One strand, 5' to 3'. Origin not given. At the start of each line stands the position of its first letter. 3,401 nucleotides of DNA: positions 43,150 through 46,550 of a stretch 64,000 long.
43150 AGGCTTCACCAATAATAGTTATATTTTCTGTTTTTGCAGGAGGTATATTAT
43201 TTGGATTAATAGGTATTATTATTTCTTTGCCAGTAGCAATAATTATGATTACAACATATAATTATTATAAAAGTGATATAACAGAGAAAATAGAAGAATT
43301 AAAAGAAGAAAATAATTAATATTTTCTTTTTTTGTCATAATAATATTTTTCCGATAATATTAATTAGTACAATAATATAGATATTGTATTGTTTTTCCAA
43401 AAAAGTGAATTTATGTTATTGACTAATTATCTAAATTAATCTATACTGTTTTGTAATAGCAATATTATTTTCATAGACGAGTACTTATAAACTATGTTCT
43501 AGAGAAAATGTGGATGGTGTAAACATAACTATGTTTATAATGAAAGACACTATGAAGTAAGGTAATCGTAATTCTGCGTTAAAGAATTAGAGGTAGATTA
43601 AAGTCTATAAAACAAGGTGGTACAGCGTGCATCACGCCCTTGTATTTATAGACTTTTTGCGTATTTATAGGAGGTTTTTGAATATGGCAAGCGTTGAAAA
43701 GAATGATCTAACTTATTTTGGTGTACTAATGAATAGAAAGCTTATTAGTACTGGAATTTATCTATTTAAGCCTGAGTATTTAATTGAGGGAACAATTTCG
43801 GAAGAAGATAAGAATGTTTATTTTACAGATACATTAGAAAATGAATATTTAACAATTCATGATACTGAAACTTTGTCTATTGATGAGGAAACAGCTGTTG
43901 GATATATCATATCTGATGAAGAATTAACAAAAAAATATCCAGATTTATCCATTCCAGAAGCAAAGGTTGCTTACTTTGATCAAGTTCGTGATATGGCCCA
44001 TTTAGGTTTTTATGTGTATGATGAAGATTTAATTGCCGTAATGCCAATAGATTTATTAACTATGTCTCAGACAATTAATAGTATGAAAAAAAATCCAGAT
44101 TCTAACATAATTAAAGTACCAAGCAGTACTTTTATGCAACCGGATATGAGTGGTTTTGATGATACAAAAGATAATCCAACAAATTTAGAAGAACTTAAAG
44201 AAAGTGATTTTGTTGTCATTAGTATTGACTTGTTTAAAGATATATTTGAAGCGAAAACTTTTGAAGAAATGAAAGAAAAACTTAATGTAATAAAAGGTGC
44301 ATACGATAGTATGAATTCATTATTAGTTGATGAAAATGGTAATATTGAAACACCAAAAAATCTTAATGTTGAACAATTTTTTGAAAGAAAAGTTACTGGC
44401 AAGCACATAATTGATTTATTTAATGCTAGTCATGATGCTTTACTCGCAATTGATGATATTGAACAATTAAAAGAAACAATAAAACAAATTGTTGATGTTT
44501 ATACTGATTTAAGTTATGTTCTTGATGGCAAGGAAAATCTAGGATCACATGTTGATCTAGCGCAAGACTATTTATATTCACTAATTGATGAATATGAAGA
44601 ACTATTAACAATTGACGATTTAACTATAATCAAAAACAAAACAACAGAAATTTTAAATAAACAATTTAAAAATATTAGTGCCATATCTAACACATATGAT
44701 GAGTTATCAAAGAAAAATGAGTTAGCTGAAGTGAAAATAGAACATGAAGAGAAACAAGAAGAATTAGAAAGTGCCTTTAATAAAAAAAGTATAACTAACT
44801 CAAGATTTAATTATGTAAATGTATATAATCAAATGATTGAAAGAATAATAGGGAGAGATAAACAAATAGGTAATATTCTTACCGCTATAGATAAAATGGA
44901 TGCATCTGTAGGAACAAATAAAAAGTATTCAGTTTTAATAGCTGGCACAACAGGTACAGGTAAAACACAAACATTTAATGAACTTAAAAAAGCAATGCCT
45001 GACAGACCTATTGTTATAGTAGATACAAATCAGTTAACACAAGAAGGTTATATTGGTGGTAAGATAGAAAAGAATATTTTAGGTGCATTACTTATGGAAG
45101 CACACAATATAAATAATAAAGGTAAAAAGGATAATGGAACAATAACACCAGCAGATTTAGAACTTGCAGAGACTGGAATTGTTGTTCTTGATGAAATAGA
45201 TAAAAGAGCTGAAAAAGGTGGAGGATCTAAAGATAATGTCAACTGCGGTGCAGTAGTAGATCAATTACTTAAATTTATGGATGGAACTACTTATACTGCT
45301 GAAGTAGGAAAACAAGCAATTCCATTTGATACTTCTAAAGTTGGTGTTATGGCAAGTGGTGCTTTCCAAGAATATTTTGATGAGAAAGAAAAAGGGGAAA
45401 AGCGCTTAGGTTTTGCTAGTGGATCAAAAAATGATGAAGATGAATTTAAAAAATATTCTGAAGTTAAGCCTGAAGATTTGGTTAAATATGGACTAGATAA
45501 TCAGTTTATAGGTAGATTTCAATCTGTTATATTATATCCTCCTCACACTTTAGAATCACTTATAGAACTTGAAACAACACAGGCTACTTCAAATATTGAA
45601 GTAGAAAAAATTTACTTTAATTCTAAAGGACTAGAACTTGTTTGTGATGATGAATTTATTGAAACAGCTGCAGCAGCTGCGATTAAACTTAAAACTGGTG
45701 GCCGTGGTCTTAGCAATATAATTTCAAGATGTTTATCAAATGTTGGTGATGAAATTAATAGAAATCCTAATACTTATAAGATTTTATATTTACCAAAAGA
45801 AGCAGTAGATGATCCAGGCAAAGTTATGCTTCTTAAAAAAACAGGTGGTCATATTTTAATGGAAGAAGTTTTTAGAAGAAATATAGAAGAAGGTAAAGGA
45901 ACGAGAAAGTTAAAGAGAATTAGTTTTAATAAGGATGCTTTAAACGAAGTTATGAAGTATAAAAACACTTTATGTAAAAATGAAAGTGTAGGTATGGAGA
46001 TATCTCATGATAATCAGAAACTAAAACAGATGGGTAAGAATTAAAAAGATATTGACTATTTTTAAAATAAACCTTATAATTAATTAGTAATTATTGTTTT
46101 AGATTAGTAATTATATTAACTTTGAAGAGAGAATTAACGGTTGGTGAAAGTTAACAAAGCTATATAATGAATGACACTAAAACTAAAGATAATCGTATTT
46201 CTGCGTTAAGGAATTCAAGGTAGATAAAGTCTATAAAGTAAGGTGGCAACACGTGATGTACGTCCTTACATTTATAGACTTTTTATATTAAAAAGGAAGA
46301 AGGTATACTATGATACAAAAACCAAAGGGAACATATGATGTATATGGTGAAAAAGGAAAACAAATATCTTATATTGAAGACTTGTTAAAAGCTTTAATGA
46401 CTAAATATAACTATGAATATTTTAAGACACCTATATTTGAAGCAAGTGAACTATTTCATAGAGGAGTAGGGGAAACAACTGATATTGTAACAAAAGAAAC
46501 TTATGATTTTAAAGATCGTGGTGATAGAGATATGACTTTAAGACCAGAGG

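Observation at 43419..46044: An Asp-specifier T-box riboswitch controlling a ClpX-like AAA+ unfoldase with a novel 400-aa N-terminal region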

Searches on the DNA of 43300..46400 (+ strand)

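Call 4: search_rna_families(source=window, start=43300, end=46400, threshold=evalue, max_evalue=10, show_alignments=4)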
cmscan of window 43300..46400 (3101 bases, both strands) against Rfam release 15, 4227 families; matches with E-value up to 10: 10.
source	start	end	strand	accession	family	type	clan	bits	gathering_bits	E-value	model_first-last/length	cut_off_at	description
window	43465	43644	+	RF00230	T-box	Cis-reg; leader;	-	84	93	4.8e-18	1-219/219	no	T-box leader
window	46091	46270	+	RF00230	T-box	Cis-reg; leader;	-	81.1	93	2.8e-17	1-219/219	no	T-box leader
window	45498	45601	+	RF00782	MIR480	Gene; miRNA;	-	22.6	35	9.5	1-140/140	no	MIR480 microRNA precursor family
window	45593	45680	-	RF02732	JA04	Gene; sRNA;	-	21.5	81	7.1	1-81/81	no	Aggregatibacter sRNA JA04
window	46217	46312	+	RF03084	DUF2815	Gene; sRNA;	-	20.9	41.2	1.3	1-62/62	no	DUF2815 RNA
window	44273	44341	+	RF03149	RAGATH-12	Gene; sRNA;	-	18.1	75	2.2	1-78/78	no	RAGATH-12 RNA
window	45722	45780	+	RF00592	SNORD78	Gene; snRNA; snoRNA; CD-box;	CL00051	17.9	38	8.7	1-65/65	no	Small nucleolar RNA SNORD78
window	44407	44470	-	RF03154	twister-P3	Gene; ribozyme;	CL00120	16.8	39.9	9.8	1-73/73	no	type-P3 twister ribozyme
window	45642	45667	+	RF00221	SNORD43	Gene; snRNA; snoRNA; CD-box;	CL00059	16.1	45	9.4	1-64/64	no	Small nucleolar RNA SNORD43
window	44692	44751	+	RF01133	sR3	Gene; snRNA; snoRNA; CD-box;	-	12.8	41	4.7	1-55/55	no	Small nucleolar RNA sR3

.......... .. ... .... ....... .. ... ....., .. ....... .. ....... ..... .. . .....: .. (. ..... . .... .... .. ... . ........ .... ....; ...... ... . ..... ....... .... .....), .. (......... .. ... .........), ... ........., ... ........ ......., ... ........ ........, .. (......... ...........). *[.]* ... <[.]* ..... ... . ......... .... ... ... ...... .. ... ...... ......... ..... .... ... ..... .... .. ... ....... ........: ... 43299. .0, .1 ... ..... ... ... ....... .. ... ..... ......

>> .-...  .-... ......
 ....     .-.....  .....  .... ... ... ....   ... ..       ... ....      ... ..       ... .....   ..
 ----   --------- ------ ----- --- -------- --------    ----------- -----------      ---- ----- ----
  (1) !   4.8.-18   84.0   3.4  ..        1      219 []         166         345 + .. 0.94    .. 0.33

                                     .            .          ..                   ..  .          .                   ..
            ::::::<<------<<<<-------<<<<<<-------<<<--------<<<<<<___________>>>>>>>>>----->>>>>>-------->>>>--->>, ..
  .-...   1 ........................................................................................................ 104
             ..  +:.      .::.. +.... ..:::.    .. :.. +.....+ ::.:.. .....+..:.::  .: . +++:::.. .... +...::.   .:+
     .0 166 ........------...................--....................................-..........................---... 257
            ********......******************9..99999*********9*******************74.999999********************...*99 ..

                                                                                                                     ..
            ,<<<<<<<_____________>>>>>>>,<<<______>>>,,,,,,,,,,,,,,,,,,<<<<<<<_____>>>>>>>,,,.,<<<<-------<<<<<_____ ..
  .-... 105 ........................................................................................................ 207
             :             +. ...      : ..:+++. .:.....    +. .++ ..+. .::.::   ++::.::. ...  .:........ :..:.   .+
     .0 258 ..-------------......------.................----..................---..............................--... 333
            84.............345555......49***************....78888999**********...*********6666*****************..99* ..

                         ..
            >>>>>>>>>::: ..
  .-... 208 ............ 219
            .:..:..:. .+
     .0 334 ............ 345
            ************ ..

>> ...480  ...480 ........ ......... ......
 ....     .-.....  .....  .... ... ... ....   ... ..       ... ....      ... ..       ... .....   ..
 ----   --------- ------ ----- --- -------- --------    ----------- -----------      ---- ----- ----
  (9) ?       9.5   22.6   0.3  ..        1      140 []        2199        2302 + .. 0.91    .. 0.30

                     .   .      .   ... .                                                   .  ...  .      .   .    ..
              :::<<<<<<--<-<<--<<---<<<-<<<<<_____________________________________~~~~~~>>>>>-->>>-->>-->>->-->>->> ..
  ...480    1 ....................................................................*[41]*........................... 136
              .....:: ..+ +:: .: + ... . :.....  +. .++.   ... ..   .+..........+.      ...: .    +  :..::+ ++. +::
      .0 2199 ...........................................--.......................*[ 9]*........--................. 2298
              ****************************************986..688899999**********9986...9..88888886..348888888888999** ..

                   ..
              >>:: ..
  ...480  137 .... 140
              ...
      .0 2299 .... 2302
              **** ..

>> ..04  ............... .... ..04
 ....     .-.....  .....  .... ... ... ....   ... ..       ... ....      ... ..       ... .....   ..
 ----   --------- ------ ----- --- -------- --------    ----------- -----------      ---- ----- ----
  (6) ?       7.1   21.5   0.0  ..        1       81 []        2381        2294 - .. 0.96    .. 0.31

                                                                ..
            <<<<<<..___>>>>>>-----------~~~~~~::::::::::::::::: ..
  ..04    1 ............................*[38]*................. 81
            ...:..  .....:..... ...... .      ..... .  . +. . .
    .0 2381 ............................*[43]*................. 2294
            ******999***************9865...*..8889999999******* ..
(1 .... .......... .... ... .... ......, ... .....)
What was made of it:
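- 43546..43548 (+): Specifier GAC (Asp), followed by purine A43549, then the Stem I closing pair C43550-G43476. Register taken from the Rfam alignment (call 4).
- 43614..43641 (+): Antiterminator: AAGG/CCUU and GCGUG/CACGC helices with the 7-nt bulge UGGUACA (43618-43624), which would pair with the tRNA NCCA end. Rfam alignment (call 4).
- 46091..46270 (+): T-box leader no. 2, specifier GAC: a paralogue of leader no. 1 that controls hisS-aspS. RF00230 81.1 bits, E 2.8e-17 (call 4).
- On T-box leader (Rfam RF00230): AGAGA 43501-05 and GGAUGGUG are aligned to the model with high posterior probability (call 4). Model positions 9-14 and 105-132 are deleted in the alignment (call 4). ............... 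43567-81 is aligned (call 4). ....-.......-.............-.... at 43614-41 (call 4).
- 84 bits against a cut-off of 93 (call 4).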

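Call 20: search_rna_families(sources=[L083, L084, L087, L088, L090, L001], threshold=evalue, max_evalue=0.001, show_alignments=0)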
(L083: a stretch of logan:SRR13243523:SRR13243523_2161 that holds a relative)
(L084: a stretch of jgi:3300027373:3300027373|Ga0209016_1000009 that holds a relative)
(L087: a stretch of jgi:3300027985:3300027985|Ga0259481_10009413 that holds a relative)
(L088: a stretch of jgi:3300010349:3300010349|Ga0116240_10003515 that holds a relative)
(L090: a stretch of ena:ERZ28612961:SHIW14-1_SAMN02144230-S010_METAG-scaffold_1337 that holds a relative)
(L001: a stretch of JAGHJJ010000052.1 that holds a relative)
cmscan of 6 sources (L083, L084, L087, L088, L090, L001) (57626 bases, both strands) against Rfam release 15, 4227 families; matches with E-value up to 0.001: 11.
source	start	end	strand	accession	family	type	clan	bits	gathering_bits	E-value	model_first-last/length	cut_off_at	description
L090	3787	3968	+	RF00230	T-box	Cis-reg; leader;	-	93.5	93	3.1e-19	1-219/219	no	T-box leader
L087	8509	8689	+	RF00230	T-box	Cis-reg; leader;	-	91.6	93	1e-18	1-219/219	no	T-box leader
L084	8760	8940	+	RF00230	T-box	Cis-reg; leader;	-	88.9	93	5e-18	1-219/219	no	T-box leader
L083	3782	3961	+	RF00230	T-box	Cis-reg; leader;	-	88.8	93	5.4e-18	1-219/219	no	T-box leader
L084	6457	6635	+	RF00230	T-box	Cis-reg; leader;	-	82.5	93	2.2e-16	1-219/219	no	T-box leader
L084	3787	3965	+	RF00230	T-box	Cis-reg; leader;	-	79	93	1.7e-15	1-219/219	no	T-box leader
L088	3790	3966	+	RF00230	T-box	Cis-reg; leader;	-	78.6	93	2.2e-15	1-219/219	no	T-box leader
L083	6408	6587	+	RF00230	T-box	Cis-reg; leader;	-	78.2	93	2.8e-15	1-219/219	no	T-box leader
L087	3799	3965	+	RF00230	T-box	Cis-reg; leader;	-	58.7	93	3e-10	1-219/219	no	T-box leader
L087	6276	6440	+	RF00230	T-box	Cis-reg; leader;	-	56.5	93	1.1e-09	1-219/219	no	T-box leader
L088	9142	9307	+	RF00013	6S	Gene;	-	52.9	46.4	9.9e-08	1-187/187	no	6S / SsrS RNA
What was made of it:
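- On T-box leader (Rfam RF00230): The orthologous leader in L090 scores 93.5 bits (call 20).
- The orthologous leader in L090 reaches 93.5 bits (call 20).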

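Call 64: search_rna_families(sources=[L095, L096, L094, L092, L001], threshold=evalue, max_evalue=0.1)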
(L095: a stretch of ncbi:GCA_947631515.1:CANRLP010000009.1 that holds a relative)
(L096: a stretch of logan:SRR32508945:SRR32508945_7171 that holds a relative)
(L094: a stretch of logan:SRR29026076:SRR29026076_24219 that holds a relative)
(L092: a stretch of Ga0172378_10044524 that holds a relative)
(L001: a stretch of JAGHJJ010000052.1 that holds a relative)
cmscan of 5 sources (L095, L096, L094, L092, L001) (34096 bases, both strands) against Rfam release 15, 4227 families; matches with E-value up to 0.1: 1.
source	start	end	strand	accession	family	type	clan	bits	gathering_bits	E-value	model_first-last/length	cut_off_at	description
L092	277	456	+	RF00230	T-box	Cis-reg; leader;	-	71.4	93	9.5e-14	1-219/219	no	T-box leader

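Call 81: search_rna_families(sources=[L099, L100, L086], threshold=evalue, max_evalue=0.01, show_alignments=4)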
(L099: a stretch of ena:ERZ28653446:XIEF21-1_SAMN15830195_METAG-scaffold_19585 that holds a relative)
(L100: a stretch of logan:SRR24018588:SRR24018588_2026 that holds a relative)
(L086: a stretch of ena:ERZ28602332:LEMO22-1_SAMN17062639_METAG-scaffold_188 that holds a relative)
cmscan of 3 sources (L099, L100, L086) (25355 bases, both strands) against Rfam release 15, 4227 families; matches with E-value up to 0.01: 4.
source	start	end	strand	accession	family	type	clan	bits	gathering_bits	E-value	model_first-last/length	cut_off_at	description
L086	8753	8933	+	RF00230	T-box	Cis-reg; leader;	-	89.6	93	1.4e-18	1-219/219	no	T-box leader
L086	6450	6628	+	RF00230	T-box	Cis-reg; leader;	-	78.4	93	1.1e-15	1-219/219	no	T-box leader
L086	3787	3965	+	RF00230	T-box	Cis-reg; leader;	-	78.4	93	1.1e-15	1-219/219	no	T-box leader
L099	3290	3466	+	RF00230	T-box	Cis-reg; leader;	-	64.2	93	4.9e-12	1-219/219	no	T-box leader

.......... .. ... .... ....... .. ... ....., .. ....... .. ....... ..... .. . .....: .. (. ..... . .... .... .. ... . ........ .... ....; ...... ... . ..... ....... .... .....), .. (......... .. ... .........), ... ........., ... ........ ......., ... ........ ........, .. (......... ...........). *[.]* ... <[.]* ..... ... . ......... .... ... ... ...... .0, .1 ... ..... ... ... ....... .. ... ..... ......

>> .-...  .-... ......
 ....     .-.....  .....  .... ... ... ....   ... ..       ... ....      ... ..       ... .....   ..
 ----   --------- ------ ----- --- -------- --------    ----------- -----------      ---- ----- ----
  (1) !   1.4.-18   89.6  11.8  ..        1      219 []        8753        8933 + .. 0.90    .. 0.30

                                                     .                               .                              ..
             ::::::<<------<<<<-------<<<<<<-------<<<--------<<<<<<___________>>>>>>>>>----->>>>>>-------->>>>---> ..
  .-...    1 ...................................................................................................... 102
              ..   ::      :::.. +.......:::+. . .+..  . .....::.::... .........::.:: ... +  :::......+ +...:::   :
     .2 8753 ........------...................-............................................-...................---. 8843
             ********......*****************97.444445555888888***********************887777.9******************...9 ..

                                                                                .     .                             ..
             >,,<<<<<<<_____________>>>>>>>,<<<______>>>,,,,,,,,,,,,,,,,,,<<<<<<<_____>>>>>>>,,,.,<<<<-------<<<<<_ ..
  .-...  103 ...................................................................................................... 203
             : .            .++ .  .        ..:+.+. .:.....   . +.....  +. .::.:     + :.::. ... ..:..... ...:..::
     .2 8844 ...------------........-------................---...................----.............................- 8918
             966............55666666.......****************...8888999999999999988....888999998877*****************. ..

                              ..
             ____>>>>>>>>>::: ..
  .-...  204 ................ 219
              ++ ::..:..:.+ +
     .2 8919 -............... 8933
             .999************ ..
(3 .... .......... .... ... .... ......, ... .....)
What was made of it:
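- It was duplicated again for a second AAA+ gene in L084, L086 and L087 (calls 20, 81). The Rfam alignment places GAC/AAC on the codon positions (calls 4, 81).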
